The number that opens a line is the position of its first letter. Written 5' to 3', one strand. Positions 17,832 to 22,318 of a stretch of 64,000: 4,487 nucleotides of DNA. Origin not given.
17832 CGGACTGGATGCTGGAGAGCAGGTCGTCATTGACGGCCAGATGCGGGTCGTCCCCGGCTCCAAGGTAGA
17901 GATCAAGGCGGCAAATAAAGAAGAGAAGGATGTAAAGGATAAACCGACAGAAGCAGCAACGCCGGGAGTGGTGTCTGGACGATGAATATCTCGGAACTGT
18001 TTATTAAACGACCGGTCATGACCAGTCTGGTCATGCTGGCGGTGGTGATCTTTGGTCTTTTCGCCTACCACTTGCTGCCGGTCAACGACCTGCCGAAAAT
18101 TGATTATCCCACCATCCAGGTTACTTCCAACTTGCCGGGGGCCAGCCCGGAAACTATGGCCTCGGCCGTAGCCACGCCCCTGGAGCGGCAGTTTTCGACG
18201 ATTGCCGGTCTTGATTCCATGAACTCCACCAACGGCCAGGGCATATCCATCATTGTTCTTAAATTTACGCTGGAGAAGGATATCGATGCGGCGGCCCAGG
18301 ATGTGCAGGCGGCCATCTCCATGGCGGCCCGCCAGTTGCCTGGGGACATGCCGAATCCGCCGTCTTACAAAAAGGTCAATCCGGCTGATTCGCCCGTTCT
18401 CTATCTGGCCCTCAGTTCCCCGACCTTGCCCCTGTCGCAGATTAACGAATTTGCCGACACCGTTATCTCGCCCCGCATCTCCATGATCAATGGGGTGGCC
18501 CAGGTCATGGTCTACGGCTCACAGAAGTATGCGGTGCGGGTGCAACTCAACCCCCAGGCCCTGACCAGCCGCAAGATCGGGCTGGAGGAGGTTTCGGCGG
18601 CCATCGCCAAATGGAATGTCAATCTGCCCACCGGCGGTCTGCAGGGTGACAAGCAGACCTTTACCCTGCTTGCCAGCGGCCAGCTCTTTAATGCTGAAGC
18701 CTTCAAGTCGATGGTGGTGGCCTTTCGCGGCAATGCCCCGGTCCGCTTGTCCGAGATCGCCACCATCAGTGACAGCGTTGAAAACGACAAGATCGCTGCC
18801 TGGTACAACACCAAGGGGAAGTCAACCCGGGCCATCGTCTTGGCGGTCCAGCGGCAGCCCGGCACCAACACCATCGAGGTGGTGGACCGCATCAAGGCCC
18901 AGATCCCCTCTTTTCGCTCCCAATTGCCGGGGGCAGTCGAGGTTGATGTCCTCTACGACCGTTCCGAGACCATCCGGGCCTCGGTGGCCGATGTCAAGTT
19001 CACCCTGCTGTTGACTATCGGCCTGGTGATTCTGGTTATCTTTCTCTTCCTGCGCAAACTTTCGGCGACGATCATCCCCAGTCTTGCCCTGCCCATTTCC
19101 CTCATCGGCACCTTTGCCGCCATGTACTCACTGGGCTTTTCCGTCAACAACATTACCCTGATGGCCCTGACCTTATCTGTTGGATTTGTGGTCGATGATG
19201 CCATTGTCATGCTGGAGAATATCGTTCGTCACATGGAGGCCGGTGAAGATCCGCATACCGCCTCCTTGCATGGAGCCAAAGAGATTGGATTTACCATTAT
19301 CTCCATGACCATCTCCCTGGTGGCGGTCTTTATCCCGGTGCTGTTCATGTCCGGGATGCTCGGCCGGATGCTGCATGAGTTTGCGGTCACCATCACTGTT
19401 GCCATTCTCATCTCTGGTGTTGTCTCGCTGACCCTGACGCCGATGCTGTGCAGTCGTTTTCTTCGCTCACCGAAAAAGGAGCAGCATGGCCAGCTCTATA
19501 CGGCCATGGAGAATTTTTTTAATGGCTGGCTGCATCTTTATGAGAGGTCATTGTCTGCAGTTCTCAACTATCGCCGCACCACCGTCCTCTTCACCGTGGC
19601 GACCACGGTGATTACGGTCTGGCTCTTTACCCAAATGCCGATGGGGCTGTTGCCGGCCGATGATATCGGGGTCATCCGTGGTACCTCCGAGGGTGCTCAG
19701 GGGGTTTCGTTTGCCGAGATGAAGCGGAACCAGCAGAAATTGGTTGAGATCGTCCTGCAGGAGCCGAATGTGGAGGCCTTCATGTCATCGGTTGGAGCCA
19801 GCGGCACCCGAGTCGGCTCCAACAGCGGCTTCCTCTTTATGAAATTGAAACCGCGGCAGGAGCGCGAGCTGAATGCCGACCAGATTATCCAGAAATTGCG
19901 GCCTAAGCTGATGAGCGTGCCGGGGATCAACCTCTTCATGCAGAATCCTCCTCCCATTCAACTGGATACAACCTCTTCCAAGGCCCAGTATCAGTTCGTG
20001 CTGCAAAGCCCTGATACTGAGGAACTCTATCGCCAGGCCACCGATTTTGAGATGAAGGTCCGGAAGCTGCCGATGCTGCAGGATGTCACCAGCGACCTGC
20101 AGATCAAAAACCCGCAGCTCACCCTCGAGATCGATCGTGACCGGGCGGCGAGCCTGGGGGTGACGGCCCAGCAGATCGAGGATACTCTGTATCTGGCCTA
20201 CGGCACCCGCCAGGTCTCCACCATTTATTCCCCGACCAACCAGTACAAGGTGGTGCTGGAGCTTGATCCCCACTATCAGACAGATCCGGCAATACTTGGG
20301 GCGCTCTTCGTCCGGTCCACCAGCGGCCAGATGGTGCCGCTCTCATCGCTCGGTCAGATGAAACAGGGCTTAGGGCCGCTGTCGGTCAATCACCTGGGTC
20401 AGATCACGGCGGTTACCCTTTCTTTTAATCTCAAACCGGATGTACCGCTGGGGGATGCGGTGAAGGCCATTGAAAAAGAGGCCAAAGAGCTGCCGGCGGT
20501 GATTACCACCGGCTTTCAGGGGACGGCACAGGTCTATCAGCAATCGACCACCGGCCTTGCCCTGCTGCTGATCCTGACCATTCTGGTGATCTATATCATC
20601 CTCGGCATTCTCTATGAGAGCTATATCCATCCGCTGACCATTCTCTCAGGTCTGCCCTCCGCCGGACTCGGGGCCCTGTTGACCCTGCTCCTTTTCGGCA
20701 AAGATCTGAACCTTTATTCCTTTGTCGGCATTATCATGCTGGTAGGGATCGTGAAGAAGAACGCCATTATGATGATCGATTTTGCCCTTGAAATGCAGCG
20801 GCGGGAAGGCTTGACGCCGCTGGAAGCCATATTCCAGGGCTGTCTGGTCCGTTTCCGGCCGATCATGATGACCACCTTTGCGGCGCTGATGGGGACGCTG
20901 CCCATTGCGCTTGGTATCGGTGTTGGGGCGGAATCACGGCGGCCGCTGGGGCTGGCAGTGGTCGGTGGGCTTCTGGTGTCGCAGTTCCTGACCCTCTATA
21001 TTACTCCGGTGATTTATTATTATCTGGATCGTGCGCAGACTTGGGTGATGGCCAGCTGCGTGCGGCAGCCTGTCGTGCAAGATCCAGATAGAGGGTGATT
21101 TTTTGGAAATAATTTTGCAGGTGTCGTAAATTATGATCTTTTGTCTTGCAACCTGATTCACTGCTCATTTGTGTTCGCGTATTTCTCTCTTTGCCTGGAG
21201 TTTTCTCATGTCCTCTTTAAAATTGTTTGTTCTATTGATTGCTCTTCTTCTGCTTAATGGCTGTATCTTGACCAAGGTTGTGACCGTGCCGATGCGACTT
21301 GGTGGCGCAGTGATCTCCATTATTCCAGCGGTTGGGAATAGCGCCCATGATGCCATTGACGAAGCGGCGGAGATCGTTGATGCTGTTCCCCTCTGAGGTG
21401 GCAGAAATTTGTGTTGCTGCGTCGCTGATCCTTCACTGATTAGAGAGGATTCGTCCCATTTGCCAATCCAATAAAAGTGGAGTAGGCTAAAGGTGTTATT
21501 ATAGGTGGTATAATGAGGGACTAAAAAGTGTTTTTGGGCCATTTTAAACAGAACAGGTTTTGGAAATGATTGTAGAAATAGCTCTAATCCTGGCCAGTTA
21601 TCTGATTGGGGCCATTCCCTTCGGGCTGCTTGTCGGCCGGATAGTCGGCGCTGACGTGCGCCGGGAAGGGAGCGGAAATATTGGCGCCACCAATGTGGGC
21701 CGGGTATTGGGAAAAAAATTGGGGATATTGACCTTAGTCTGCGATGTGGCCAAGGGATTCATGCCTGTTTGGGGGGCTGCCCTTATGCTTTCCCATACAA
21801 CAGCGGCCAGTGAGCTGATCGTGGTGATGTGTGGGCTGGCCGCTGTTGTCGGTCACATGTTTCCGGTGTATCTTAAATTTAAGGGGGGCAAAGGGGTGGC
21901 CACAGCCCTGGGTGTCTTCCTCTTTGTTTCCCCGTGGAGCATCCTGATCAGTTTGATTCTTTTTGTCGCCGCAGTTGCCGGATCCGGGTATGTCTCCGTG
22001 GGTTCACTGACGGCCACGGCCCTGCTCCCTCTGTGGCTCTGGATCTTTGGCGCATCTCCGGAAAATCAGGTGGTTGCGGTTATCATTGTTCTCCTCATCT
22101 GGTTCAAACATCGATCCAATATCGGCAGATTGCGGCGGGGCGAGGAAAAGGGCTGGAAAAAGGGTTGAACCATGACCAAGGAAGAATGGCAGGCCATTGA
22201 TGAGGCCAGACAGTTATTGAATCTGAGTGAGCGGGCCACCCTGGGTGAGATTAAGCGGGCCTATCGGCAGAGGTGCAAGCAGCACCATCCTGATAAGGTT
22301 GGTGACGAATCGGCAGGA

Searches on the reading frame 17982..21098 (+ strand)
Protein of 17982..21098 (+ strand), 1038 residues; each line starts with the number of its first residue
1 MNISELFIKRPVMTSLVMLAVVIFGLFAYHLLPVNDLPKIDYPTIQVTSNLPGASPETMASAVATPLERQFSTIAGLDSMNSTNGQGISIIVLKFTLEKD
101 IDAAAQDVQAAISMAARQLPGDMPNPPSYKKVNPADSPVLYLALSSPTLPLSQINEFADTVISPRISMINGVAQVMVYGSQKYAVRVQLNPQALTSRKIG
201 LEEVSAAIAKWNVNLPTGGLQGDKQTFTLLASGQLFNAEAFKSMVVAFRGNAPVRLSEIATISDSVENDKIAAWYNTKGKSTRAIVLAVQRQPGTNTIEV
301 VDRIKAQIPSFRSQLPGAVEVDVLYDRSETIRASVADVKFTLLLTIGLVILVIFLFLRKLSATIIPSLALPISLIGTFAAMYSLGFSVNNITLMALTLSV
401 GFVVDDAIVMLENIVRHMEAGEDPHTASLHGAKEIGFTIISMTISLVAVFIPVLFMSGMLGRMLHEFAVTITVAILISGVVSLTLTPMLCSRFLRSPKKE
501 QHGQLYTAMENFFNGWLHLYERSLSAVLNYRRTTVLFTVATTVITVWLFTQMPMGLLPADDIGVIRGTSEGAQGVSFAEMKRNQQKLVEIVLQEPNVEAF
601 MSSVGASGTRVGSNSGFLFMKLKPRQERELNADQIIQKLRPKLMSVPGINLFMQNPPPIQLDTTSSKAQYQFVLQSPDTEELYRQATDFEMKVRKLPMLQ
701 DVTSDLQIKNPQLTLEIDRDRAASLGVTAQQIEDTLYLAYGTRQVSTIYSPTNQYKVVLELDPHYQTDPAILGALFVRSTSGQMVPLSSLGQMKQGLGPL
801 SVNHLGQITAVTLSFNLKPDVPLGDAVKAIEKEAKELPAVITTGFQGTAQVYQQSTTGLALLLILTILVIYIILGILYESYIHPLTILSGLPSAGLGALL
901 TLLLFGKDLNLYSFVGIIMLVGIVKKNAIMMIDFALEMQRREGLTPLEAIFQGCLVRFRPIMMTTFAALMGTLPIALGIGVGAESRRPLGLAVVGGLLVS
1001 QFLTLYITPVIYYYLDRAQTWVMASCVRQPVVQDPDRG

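Call 57: search_protein_families(library=pfam, proteins=[window:17982-21098:+], max_evalue=0.00001)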
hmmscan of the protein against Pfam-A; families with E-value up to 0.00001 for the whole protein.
window:17982-21098:+ (1038 aa): 2 families
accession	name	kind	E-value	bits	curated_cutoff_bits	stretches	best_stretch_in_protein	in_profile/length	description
PF00873.25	ACR_tran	-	0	1050.3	28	1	3-1015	1-1020/1021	AcrB/AcrD/AcrF family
PF03176.21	MMPL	-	1.5e-06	27.8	20.5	1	280-506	86-319/333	MMPL family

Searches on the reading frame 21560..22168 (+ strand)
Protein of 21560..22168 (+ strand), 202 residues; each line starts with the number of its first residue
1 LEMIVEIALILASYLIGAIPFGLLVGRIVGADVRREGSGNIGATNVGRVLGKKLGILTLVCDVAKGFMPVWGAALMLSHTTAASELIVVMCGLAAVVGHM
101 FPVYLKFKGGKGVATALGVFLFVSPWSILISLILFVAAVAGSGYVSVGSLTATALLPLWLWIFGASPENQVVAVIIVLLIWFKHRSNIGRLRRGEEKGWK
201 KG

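Call 13: search_protein_families(library=pfam, proteins=[window:21560-22168:+], max_evalue=0.001)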
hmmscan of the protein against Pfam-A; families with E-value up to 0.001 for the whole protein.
window:21560-22168:+ (202 aa): 1 family
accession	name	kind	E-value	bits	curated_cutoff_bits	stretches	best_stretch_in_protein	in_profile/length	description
PF02660.20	G3P_acyltransf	-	3.3e-55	187.1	24.1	1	13-191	2-164/164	Glycerol-3-phosphate acyltransferase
